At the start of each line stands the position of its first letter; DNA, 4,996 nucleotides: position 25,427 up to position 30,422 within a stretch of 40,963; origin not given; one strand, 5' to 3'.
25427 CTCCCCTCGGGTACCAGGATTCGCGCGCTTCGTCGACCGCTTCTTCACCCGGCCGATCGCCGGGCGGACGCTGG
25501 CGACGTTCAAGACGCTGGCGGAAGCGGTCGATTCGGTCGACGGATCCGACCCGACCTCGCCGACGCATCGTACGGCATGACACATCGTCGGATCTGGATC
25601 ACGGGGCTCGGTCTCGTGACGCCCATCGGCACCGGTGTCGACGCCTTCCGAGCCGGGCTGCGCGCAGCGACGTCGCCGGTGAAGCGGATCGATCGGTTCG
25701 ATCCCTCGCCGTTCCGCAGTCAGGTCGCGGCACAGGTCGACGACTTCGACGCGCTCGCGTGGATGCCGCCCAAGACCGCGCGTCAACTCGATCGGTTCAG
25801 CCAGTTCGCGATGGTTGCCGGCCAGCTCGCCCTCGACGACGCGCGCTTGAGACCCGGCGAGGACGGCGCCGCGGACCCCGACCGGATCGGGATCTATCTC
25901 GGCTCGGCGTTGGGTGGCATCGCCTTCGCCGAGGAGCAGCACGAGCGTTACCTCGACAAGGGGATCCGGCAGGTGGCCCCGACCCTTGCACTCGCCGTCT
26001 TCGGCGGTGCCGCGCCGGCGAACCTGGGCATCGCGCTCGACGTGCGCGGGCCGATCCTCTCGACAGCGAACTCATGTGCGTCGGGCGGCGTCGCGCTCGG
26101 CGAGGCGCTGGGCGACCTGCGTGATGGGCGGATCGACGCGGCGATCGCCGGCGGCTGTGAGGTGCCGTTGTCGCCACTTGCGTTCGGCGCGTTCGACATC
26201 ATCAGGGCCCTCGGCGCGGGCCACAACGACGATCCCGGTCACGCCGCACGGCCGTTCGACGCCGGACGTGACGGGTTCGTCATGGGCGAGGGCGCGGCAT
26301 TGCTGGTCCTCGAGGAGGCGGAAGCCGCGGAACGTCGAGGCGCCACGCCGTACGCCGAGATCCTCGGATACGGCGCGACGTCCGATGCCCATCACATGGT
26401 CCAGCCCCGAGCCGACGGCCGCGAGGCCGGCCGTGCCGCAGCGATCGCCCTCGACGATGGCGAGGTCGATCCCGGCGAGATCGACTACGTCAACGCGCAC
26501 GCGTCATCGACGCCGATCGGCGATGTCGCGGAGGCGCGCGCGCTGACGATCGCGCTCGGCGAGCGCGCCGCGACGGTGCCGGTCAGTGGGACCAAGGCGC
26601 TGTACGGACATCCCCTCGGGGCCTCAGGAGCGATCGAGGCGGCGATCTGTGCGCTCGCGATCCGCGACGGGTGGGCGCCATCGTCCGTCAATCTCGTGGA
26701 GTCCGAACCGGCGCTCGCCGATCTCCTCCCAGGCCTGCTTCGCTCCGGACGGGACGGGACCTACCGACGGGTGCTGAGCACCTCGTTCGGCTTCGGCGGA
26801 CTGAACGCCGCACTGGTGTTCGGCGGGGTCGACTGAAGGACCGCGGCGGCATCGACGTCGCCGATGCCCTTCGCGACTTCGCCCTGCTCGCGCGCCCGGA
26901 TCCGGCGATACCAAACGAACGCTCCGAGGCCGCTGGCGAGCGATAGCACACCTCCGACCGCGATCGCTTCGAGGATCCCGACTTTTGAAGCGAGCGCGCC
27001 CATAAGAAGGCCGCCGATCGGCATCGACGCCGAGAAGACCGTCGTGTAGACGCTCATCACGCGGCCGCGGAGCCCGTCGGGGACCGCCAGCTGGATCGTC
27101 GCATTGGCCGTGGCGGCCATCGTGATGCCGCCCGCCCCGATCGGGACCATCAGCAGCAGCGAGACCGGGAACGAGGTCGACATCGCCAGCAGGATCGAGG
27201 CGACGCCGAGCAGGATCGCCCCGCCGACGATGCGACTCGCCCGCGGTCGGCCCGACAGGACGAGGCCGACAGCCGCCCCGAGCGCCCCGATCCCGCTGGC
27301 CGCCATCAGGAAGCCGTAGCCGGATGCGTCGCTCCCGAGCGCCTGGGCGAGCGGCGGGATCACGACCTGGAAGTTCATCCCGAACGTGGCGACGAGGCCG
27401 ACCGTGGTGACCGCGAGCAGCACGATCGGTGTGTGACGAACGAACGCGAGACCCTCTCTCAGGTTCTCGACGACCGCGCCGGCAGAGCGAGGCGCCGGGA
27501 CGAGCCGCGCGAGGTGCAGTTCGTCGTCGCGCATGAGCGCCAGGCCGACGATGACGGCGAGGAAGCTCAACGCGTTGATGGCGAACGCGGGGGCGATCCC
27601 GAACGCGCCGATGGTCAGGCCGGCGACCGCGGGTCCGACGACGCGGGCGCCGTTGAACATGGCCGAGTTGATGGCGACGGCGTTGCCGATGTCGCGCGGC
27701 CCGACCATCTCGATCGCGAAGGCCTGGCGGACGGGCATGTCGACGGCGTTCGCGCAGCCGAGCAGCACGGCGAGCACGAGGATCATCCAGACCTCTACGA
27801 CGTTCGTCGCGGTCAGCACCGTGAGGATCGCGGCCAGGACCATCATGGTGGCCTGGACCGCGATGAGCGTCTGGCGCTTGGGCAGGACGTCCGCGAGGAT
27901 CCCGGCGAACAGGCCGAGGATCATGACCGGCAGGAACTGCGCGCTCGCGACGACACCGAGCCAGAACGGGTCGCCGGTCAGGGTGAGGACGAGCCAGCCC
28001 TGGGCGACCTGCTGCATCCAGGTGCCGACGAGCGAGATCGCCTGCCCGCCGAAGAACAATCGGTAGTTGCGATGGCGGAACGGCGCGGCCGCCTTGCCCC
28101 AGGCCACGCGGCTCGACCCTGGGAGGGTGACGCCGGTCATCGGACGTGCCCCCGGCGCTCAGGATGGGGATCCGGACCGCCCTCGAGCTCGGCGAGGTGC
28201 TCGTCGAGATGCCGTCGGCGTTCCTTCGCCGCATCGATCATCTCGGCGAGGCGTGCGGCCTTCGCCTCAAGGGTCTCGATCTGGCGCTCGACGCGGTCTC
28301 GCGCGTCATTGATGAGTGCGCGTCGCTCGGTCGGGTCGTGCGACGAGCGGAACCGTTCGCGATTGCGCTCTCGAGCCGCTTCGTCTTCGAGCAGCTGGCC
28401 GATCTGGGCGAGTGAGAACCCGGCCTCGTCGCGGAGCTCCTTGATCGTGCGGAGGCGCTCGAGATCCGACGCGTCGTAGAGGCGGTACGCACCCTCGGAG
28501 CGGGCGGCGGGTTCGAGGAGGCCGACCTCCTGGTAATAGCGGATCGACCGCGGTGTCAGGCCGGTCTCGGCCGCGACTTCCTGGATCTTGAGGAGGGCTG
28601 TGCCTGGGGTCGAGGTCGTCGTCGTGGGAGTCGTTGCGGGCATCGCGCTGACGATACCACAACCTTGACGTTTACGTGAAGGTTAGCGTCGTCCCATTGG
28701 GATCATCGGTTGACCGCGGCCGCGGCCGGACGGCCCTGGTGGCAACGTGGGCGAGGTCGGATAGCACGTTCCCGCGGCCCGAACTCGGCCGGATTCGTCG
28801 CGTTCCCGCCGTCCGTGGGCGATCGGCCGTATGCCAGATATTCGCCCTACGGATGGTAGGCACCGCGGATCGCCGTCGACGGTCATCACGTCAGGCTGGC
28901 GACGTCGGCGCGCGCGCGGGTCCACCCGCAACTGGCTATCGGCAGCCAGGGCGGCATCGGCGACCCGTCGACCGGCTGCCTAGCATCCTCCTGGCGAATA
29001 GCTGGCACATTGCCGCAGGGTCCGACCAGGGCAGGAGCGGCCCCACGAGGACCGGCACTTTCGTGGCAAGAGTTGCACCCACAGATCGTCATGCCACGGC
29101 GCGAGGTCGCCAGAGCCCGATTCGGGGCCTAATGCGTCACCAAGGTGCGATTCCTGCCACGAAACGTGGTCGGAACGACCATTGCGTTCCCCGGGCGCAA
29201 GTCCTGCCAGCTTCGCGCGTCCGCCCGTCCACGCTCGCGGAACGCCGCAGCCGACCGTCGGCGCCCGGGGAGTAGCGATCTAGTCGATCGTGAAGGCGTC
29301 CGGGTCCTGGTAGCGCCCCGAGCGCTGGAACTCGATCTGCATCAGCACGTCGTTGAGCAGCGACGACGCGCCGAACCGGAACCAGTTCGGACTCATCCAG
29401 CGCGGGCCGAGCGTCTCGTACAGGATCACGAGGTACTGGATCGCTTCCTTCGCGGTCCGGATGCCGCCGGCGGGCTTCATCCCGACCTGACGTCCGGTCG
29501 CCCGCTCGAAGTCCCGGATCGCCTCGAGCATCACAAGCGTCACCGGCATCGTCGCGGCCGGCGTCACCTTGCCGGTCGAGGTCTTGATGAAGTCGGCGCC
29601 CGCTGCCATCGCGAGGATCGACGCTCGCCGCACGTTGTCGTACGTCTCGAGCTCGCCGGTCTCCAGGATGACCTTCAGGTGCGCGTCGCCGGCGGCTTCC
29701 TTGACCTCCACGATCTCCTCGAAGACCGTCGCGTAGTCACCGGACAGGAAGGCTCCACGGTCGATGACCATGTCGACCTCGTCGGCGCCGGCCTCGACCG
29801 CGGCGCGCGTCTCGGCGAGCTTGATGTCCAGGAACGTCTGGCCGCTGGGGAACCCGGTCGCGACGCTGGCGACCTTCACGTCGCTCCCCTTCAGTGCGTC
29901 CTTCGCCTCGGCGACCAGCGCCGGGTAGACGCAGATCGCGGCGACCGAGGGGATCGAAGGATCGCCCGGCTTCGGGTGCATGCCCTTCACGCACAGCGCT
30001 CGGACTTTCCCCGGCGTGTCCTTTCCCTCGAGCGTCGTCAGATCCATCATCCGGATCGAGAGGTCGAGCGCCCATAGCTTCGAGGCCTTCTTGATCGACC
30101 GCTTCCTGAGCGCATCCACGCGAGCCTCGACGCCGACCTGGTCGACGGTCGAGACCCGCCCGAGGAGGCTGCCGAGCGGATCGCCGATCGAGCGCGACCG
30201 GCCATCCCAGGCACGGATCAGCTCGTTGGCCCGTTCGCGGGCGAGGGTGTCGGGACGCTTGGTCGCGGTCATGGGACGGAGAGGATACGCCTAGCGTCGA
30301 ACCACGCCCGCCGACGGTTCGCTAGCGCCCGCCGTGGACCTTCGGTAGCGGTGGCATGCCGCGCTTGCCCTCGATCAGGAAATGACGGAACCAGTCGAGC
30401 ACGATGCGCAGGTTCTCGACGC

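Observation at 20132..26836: Orphan seven-gene locus: methyltransferase, GGR-like flavoprotein, NUDIX, ATP-grasp, convergent second ATP-grasp, SRPBCC, FabF-type ketosynthase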

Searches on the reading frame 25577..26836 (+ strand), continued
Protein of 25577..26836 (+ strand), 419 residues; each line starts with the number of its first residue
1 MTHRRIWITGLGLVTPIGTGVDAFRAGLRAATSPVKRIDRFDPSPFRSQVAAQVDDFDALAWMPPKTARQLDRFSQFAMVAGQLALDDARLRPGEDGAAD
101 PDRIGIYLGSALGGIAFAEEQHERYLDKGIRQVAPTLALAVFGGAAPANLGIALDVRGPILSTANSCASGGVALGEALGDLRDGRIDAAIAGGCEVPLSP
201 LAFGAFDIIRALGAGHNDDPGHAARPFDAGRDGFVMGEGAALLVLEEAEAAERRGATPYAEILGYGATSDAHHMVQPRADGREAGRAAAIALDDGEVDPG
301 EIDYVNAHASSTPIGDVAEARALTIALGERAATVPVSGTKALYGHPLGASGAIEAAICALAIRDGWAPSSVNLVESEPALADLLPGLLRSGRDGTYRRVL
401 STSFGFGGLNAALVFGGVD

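Call 91: search_protein_families(library=ncbifam, proteins=[L061:8842-9531:+, L061:7158-8363:+, L061:9989-11233:+, L040:11370-11879:+], max_evalue=1e-10)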
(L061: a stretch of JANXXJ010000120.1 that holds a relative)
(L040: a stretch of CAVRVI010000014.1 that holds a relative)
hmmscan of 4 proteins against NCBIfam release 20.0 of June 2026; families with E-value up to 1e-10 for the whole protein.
L061:8842-9531:+ (229 aa): 1 family
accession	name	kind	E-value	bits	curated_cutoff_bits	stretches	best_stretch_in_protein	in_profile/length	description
NF004851.0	PRK06202.1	equivalog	2.5e-34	118.7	243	1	10-227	13-230/237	hypothetical protein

L061:7158-8363:+ (401 aa): 23 families
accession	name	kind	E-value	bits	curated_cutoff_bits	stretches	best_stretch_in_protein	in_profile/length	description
TIGR02032.1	GG-red-SF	subfamily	8.7e-40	137.2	158.8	1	7-315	2-297/297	geranylgeranyl reductase family protein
NF049967.1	QhpG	equivalog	1.5e-25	90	240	1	8-322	1-293/423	flavin-dependent monooxygenase QhpG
NF045655.1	MkRedMenJ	equivalog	3.1e-21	75.8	700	1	4-177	3-170/406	menaquinone reductase MenJ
NF041080.1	DGGGPL_reductase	equivalog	1.1e-18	67.4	580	1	7-173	3-163/447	digeranylgeranylglycerophospholipid reductase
NF004829.0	PRK06183.1-3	subfamily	1.2e-18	67.2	390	1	4-177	7-185/520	bifunctional 3-(3-hydroxy-phenyl)propionate/3-hydroxycinnamic acid hydroxylase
NF005313.0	PRK06847.1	subfamily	4.2e-18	65.5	372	1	6-334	5-330/375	hypothetical protein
TIGR01988.1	Ubi-OHases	subfamily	5.1e-18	65.1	224.65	1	7-338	1-336/387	ubiquinone biosynthesis hydroxylase, UbiH/UbiF/VisC/COQ6 family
NF004834.1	PRK06185.1-3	subfamily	1.1e-17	64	500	1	7-360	9-363/420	FAD-dependent oxidoreductase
NF041160.1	DGGPL_Thplmales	equivalog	2.1e-17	63.2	780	1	6-341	4-335/396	digeranylgeranylglycerophospholipid reductase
TIGR02023.1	BchP-ChlP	subfamily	3.4e-17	62.5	343.3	0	7-174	2-162/388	geranylgeranyl diphosphate reductase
NF004833.1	PRK06185.1-1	subfamily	7.9e-16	57.8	488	1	8-360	5-359/403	FAD-dependent oxidoreductase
NF004835.0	PRK06185.1-4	equivalog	1.1e-15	57.4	601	0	6-169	11-175/411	FAD-dependent oxidoreductase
NF004832.0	PRK06184.1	subfamily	6.8e-15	54.8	476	1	6-174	7-178/506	hypothetical protein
NF005720.0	PRK07538.1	subfamily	1.7e-14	53.6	400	1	6-171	3-171/418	hypothetical protein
NF033113.0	halo_ClmS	equivalog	4.1e-13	48.7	900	1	6-315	3-321/570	chloramphenicol-biosynthetic FADH2-dependent halogenase CmlS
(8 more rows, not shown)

L061:9989-11233:+ (414 aa): 19 families
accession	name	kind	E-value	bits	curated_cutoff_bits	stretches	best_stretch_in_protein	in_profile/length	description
TIGR03150.1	fabF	equivalog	4e-153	509.9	493.75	1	5-411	1-407/407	beta-ketoacyl-ACP synthase II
NF005589.0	PRK07314.1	subfamily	8.1e-150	499.1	387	1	4-413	3-412/413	beta-ketoacyl-ACP synthase II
NF004970.0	PRK06333.1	subfamily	1.1e-118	396.8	525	1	3-412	2-421/424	beta-ketoacyl-ACP synthase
NF006274.0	PRK08439.1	equivalog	3.4e-118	395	621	1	4-412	1-405/406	beta-ketoacyl-ACP synthase II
NF006434.0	PRK08722.1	equivalog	1.3e-106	357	759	1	5-412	4-413/414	beta-ketoacyl-ACP synthase II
NF006587.0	PRK09116.1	equivalog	5.3e-95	318.6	470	1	5-413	2-407/408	beta-ketoacyl-ACP synthase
NF005076.0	PRK06501.1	equivalog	2.6e-87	293.4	629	1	7-412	13-422/425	beta-ketoacyl-ACP synthase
NF005916.1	PRK07910.1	equivalog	1e-84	284.9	560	1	3-412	10-417/418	KasA/KasB family beta-ketoacyl-ACP synthase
NF005935.0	PRK07967.1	equivalog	1.3e-82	277.8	630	1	4-413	1-404/406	beta-ketoacyl-ACP synthase I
NF006618.0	PRK09185.1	subfamily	1.9e-71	241.2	407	1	6-413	4-393/394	beta-ketoacyl-ACP synthase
NF004618.0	PRK05952.1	equivalog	3e-71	240.4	455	1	6-412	3-382/384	beta-ketoacyl-ACP synthase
NF005490.0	PRK07103.1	equivalog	1.8e-67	228.2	445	1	5-413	4-413/414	polyketide beta-ketoacyl:acyl carrier protein synthase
NF058662.1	cispenta_AmcF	equivalog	5.7e-67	226.3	325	1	7-411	2-368/369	cispentacin biosynthesis acyltransferase subunit AmcF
NF045894.1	PKS_plus_SDR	equivalog_domain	2.5e-36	124.8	1740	1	53-380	67-386/1515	type I polyketide synthase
NF041183.1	Pks2_ls1_myc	equivalog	3.6e-34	116.9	2400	1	53-370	67-372/2086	sulfolipid-1 biosynthesis phthioceranic/hydroxyphthioceranic acid synthase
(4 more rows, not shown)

L040:11370-11879:+ (169 aa): 0 families
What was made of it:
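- On FabF, housekeeping FAS-II ketosynthase: The Gemmatimonadota orthologue in L061 does pass, at 509.9 (call 91).
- The Gemmatimonadota operon KS passes NCBI's FabF equivalog cutoff, 509.9 against 493.75 (call 91).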

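Call 103: find_related_loci(query=L120:3-1247:+, collection=genome_contigs, flank=3000)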
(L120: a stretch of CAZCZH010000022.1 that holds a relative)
Query L120:3-1247:+ (415 aa) in genome_contigs; peptide patterns used: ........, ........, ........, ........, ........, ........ (x = any residue, [..] = any of these).
600 stretches matched a pattern (row limit reached: there are more); 567 encode a relative of the query (tblastn E <= 1e-3); the best 80 are kept; 80 distinct loci.
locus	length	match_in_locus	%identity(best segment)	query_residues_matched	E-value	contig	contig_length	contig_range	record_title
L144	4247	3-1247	100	1-415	0e+0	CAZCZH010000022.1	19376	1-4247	MAG TPA_asm: uncultured Gemmatimonadales bacterium isolate SRP214966_co2_143 genome assembly, contig: NODE_4036_length_1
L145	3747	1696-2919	82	1-408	0e+0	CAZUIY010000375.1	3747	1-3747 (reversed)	MAG TPA_asm: uncultured Gemmatimonadales bacterium isolate binchicken_co31_349 genome assembly, contig: k141_3286888, wh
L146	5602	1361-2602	84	1-414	0e+0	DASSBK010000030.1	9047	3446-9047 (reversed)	MAG TPA_asm: Gemmatimonadota bacterium isolate SMAG_U892 k141_831546, whole genome shotgun sequence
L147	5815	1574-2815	84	1-414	0e+0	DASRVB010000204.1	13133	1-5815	MAG TPA_asm: Gemmatimonadota bacterium isolate SMAG_U8635 k141_1781214, whole genome shotgun sequence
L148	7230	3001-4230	84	1-410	0e+0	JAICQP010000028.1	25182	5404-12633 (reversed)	MAG: Gemmatimonadetes bacterium isolate TY_HY_2_bin.52 k141_3507445_length_25182_cov_19.6409, whole genome shotgun seque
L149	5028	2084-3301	81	6-411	0e+0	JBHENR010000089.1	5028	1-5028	MAG: Gemmatimonadota bacterium isolate S5_bin.23.orig S5_k141_2896622, whole genome shotgun sequence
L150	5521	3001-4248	82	1-415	0e+0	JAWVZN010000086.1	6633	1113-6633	MAG: Gemmatimonadota bacterium isolate HN14.bin.30 k141_295401_length_6633_cov_12.1446, whole genome shotgun sequence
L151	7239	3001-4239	82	1-413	0e+0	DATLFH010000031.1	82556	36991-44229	MAG TPA_asm: Gemmatimonadota bacterium isolate SMAG_U14397 k141_3716471, whole genome shotgun sequence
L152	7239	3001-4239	81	1-413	0e+0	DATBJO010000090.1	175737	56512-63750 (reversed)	MAG TPA_asm: Gemmatimonadota bacterium isolate SMAG_U3922 k141_5081345, whole genome shotgun sequence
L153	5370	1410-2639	79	1-410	0e+0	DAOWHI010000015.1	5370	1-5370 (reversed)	MAG TPA_asm: Gemmatimonadota bacterium isolate CSMAG_2013 CSMAG_2013_k141_4885410_length_5370_cov_8.0000, whole genome s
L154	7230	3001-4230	79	1-410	0e+0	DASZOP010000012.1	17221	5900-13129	MAG TPA_asm: Gemmatimonadota bacterium isolate SMAG_U5948 k141_3992791, whole genome shotgun sequence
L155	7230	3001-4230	78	1-410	0e+0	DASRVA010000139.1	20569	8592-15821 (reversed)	MAG TPA_asm: Gemmatimonadota bacterium isolate SMAG_U8626 k141_111320, whole genome shotgun sequence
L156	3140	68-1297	78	1-410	0e+0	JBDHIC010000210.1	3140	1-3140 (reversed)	MAG: Gemmatimonadota bacterium isolate M8-62_Bin_88 M8-62_Bin_88_scaffold_230412, whole genome shotgun sequence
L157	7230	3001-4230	78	1-410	0e+0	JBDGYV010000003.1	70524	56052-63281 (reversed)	MAG: Gemmatimonadota bacterium isolate M3-38_Bin_144 M3-38_Bin_144_scaffold_769, whole genome shotgun sequence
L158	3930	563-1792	78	1-410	0e+0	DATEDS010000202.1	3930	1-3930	MAG TPA_asm: Gemmatimonadota bacterium isolate SMAG_U8713 k141_1356210, whole genome shotgun sequence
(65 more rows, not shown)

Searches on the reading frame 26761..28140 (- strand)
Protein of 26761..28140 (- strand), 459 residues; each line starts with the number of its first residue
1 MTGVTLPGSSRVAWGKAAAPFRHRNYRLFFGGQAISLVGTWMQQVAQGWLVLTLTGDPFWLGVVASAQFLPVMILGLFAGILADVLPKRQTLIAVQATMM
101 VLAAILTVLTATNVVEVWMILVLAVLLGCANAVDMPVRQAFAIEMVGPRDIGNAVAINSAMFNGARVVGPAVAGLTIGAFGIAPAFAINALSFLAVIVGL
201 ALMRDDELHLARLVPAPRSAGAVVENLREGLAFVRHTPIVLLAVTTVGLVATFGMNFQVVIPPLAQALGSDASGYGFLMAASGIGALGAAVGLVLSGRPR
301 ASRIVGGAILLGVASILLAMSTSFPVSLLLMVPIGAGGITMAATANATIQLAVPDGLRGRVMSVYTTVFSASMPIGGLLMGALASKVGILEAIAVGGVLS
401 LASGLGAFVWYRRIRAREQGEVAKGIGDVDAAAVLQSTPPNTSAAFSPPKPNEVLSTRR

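Call 8: search_protein_families(library=pfam, proteins=[window:26761-28140:-], max_evalue=0.001)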
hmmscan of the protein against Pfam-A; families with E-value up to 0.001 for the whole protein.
window:26761-28140:- (459 aa): 3 families
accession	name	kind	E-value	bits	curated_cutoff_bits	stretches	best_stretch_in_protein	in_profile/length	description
PF05977.19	MFS_3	-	3.4e-63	214.3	27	1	17-405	3-388/524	Transmembrane secretion effector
PF07690.21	MFS_1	-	4.4e-44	151.2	33.4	2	30-376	2-346/347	Major Facilitator Superfamily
PF13347.12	MFS_2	-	0.00071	18.7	27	1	19-196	219-406/427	MFS/sugar transport protein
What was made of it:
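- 26761..28140 (-): MFS_3 (EntS-like) exporter, convergent with the KS and overlapping its 3' end by 76 nt. A possible product exporter in some lineages. MFS_3 214 bits (call 8).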

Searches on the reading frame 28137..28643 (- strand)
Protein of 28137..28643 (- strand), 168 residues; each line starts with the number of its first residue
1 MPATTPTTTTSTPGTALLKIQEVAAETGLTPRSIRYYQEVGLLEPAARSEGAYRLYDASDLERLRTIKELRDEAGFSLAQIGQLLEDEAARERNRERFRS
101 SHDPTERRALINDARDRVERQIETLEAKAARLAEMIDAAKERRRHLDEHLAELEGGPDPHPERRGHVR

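Call 8: search_protein_families(library=pfam, proteins=[window:28137-28643:-], max_evalue=0.001)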
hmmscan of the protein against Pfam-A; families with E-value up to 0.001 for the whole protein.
window:28137-28643:- (168 aa): 3 families
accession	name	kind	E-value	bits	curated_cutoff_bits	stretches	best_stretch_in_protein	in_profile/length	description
PF13411.12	MerR_1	-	6.7e-22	77.8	21.6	1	19-87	2-68/69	MerR HTH family regulatory protein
PF00376.29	MerR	-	1.1e-12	47.9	28.2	1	19-56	1-38/38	MerR family regulatory protein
PF09278.17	MerR-DNA-bind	-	0.00011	23.2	25.4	0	61-134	1-64/65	MerR, DNA binding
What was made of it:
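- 28137..28643 (-): MerR-family regulator upstream of, and overlapping, the MFS gene. MerR_1 77.8 bits (call 8).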

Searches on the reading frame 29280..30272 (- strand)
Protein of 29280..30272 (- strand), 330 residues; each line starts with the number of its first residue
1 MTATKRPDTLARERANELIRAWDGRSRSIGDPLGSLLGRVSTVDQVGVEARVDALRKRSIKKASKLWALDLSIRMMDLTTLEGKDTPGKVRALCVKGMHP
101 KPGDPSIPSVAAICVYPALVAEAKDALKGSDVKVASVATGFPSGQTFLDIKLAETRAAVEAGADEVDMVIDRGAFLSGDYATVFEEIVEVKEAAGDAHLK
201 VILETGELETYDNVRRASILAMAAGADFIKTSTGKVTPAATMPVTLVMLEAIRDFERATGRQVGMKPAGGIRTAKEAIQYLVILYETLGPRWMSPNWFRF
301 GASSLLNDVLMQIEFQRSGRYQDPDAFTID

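Call 8: search_protein_families(library=pfam, proteins=[window:29280-30272:-], max_evalue=0.001)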
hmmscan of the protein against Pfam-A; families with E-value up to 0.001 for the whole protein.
window:29280-30272:- (330 aa): 1 family
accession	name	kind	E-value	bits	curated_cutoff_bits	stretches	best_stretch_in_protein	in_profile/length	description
PF01791.15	DeoC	-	1.1e-21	78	23.8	1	72-278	2-212/229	DeoC/LacD family aldolase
